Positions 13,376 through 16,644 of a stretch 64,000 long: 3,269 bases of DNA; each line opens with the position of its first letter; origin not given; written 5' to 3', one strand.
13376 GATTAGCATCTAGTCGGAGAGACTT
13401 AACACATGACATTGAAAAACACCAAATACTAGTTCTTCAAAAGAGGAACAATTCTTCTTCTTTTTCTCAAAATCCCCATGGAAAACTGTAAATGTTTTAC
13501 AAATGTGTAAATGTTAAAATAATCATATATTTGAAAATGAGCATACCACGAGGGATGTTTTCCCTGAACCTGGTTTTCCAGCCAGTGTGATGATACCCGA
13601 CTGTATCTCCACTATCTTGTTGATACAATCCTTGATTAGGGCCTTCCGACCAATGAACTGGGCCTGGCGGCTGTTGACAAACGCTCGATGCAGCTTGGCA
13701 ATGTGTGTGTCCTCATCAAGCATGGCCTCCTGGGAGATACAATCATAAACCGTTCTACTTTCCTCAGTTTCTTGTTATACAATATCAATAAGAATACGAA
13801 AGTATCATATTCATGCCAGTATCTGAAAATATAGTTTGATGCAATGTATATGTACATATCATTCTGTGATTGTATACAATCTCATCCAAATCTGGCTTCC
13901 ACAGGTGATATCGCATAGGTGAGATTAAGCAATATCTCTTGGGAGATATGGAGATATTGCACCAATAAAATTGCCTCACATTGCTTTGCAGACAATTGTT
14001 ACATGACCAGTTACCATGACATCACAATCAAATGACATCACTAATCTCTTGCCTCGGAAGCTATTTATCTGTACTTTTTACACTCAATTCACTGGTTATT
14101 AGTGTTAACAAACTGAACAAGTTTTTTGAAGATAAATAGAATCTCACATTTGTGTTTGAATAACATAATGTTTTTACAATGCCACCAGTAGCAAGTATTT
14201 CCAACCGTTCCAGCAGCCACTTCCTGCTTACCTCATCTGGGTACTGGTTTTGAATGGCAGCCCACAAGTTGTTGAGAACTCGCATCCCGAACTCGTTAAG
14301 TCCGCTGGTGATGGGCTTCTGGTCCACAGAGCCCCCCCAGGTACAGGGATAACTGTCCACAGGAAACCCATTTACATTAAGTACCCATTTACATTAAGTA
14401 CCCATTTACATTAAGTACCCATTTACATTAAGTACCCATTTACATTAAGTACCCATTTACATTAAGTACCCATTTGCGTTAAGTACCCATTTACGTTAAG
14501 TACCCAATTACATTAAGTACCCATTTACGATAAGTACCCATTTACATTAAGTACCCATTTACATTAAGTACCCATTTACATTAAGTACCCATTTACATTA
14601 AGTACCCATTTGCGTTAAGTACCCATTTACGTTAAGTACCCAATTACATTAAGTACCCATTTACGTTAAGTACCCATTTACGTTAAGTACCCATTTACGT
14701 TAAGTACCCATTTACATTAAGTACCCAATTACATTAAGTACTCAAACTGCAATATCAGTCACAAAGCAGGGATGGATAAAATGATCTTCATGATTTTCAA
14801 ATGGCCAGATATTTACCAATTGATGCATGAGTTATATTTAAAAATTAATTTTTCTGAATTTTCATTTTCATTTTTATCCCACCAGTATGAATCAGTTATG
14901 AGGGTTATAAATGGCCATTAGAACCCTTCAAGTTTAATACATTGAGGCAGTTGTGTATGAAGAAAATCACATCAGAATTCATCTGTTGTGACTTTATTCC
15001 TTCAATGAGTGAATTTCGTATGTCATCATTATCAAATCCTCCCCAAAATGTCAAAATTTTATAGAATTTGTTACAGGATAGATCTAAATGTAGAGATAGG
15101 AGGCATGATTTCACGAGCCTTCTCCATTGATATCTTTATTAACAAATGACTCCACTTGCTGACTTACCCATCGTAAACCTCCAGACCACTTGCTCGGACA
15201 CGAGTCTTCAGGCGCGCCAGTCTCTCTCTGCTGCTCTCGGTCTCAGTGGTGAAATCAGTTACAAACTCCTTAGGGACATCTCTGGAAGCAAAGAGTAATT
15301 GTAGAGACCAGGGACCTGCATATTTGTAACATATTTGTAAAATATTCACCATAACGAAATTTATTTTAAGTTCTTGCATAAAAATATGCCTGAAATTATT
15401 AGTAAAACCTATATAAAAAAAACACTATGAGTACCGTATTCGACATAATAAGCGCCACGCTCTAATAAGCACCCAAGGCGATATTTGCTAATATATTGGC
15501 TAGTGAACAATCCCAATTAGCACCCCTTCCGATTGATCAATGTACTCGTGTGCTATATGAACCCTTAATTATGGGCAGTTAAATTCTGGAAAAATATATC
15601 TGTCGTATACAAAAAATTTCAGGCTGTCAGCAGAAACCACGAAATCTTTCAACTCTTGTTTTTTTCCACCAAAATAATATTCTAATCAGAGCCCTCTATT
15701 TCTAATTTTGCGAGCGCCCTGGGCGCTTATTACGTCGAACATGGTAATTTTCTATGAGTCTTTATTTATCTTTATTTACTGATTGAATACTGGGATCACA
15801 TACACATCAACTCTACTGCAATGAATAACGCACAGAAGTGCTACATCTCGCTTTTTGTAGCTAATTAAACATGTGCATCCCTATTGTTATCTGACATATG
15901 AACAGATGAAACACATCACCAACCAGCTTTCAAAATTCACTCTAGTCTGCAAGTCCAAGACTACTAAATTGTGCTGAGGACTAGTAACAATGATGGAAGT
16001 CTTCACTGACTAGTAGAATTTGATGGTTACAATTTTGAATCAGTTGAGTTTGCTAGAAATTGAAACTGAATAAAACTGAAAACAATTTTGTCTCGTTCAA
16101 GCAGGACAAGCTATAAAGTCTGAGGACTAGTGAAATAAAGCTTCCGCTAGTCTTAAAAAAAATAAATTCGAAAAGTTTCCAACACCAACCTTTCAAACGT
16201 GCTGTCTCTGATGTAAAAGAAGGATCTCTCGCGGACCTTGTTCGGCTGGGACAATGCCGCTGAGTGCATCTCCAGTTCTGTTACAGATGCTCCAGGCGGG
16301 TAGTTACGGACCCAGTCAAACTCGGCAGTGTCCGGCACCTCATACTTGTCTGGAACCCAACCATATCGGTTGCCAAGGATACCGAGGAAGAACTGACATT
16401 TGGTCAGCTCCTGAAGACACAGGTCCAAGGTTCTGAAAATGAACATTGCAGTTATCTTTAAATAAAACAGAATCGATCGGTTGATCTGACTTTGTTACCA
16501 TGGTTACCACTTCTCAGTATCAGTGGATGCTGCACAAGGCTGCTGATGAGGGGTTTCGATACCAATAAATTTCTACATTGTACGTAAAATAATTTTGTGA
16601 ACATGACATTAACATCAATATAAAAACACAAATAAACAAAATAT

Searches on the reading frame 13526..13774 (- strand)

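Call 28: search_protein_families(library=pfam, proteins=[window:13526-13774:-], max_evalue=0.1)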
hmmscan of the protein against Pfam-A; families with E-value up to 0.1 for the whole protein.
window:13526-13774:- (83 aa): 6 families
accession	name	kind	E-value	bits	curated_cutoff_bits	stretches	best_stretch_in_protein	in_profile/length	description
PF20703.3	nSTAND1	-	9.8e-06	25.9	27.1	1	30-77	6-51/379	Novel STAND NTPase 1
PF13191.12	AAA_16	-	0.00087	20.3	32.6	1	39-77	1-42/167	AAA ATPase domain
PF00931.28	NB-ARC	-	0.022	14.5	23.5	1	46-76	4-35/248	NB-ARC domain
PF13481.12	AAA_25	-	0.051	13.6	27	1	34-76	13-50/195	AAA domain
PF20720.3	nSTAND3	-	0.059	13.5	27.2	1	58-76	16-34/155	Novel STAND NTPase 3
PF13245.12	AAA_19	-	0.074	13.7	25.1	0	56-79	8-31/134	AAA domain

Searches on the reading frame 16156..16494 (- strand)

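Call 28: search_protein_families(library=pfam, proteins=[window:16156-16494:-], max_evalue=0.1)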
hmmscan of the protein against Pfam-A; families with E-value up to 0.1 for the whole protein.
window:16156-16494:- (113 aa): 1 family
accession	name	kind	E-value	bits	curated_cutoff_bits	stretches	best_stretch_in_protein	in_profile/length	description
PF13271.11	DUF4062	-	2.5e-08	34.4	24.7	1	22-75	42-78/82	Domain of unknown function (DUF4062)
